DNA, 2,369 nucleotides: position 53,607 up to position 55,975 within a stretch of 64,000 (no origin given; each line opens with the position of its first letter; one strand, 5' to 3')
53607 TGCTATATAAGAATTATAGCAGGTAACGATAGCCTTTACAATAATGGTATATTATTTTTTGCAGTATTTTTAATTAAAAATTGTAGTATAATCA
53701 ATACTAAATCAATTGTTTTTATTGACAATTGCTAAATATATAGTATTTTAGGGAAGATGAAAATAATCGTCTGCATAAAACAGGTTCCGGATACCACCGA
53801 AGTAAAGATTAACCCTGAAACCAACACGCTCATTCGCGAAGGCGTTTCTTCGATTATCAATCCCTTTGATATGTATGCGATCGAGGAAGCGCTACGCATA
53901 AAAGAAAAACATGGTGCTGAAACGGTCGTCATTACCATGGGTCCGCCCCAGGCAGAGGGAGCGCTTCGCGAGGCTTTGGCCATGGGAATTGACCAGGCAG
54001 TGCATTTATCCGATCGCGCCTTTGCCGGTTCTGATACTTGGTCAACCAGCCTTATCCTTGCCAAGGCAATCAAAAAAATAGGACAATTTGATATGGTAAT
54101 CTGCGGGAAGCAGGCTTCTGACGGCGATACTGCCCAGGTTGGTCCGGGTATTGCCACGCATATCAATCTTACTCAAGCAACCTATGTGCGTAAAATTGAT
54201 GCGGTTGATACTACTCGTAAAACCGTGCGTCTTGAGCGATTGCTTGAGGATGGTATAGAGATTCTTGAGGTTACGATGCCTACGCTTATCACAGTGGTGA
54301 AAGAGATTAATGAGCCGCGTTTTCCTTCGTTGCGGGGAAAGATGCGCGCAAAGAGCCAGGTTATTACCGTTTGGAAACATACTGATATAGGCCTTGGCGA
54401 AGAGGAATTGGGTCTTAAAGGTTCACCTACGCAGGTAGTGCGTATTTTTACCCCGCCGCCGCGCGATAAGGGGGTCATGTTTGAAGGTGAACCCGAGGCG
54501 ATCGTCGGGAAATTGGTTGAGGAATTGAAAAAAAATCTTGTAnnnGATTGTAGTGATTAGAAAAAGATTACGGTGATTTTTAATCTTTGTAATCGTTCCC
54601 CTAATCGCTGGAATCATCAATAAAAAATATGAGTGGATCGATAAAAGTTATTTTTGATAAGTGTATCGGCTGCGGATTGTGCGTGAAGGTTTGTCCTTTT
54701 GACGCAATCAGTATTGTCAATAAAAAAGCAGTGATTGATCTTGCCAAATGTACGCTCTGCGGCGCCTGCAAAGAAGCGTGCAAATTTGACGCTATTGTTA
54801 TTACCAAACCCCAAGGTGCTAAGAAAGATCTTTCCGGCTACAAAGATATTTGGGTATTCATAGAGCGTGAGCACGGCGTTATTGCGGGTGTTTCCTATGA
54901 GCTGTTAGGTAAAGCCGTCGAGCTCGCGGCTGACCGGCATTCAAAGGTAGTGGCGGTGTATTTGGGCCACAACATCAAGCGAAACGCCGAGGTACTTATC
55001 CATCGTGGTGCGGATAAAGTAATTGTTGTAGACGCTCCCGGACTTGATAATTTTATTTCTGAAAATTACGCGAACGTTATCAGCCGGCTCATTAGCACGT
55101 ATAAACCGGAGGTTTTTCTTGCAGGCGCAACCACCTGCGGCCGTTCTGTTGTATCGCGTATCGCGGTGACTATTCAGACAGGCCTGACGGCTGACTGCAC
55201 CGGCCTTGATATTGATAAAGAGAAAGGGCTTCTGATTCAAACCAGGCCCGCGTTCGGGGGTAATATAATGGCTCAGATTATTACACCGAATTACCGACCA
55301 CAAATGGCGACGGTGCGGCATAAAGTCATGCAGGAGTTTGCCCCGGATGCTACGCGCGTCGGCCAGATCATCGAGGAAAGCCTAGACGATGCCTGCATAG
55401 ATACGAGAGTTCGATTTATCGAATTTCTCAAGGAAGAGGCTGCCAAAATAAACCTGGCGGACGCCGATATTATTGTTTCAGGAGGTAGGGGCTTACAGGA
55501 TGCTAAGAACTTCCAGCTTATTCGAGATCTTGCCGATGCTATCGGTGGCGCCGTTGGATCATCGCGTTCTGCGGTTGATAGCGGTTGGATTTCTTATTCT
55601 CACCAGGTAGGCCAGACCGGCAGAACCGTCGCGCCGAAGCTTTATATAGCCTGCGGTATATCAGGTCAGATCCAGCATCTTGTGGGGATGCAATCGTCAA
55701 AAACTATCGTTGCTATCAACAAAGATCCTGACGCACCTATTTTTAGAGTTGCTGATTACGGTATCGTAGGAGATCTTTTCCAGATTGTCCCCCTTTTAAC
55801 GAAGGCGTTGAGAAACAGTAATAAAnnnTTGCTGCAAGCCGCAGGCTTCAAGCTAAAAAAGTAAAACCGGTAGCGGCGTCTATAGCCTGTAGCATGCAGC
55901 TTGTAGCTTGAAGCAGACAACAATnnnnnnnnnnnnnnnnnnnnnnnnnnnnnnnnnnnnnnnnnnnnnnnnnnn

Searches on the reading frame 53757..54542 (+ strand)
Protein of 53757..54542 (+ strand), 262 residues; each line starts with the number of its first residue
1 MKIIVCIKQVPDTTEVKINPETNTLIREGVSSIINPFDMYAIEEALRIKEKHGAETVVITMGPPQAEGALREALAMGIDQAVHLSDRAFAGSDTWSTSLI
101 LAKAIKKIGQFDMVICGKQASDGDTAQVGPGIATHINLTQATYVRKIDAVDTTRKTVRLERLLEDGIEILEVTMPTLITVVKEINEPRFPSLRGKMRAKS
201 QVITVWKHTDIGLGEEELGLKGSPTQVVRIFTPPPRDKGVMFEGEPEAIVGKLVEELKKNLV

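Call 55: search_protein_families(library=pfam, proteins=[window:53757-54542:+], max_evalue=0.00001)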
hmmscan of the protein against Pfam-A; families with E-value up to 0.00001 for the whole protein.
window:53757-54542:+ (262 aa): 1 family
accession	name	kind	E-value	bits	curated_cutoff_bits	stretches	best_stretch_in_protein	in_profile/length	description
PF01012.27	ETF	-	2.2e-46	158.4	26.7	1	23-210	2-180/181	Electron transfer flavoprotein domain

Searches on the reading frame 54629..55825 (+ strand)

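Call 55: search_protein_families(library=pfam, proteins=[window:54629-55825:+], max_evalue=0.00001)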
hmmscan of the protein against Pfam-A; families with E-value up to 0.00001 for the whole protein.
window:54629-55825:+ (399 aa): 13 families
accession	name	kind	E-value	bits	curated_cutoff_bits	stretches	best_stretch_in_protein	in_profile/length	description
PF01012.27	ETF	-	9.5e-44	149.8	26.7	1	74-254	1-180/181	Electron transfer flavoprotein domain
PF00766.25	ETF_alpha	-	6.9e-38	128.9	27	1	275-355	1-81/81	Electron transfer flavoprotein FAD-binding domain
PF00037.32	Fer4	-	7.3e-17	60.8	21.1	2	5-28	1-24/24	4Fe-4S binding domain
PF12797.12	Fer4_2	-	2.1e-11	43.4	24.5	1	6-24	4-22/22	4Fe-4S binding domain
PF12837.12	Fer4_6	-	2.3e-11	43.5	25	1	10-27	7-24/24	4Fe-4S binding domain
PF12838.12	Fer4_7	-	3.7e-10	40.6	27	1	11-55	1-52/52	4Fe-4S dicluster domain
PF13237.11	Fer4_10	-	1e-09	38.6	25.5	1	7-51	4-52/53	4Fe-4S dicluster domain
PF13187.11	Fer4_9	-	2.7e-08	34.2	27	1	11-55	1-51/52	4Fe-4S dicluster domain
PF14697.11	Fer4_21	-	1e-07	32.4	35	1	5-28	34-58/59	4Fe-4S dicluster domain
PF12800.12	Fer4_4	-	1.3e-07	31.8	24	0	10-24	2-16/17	4Fe-4S binding domain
PF12798.12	Fer4_3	-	5.2e-07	30.4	27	0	12-26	1-15/15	4Fe-4S binding domain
PF25160.1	LdpA_Fe-S-bd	-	1e-06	28.9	27.6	0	6-30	22-46/49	LdpA Fe-S cluster-binding domain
PF13484.11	Fer4_16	-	1.3e-06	29.6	30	0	11-30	1-20/66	4Fe-4S double cluster binding domain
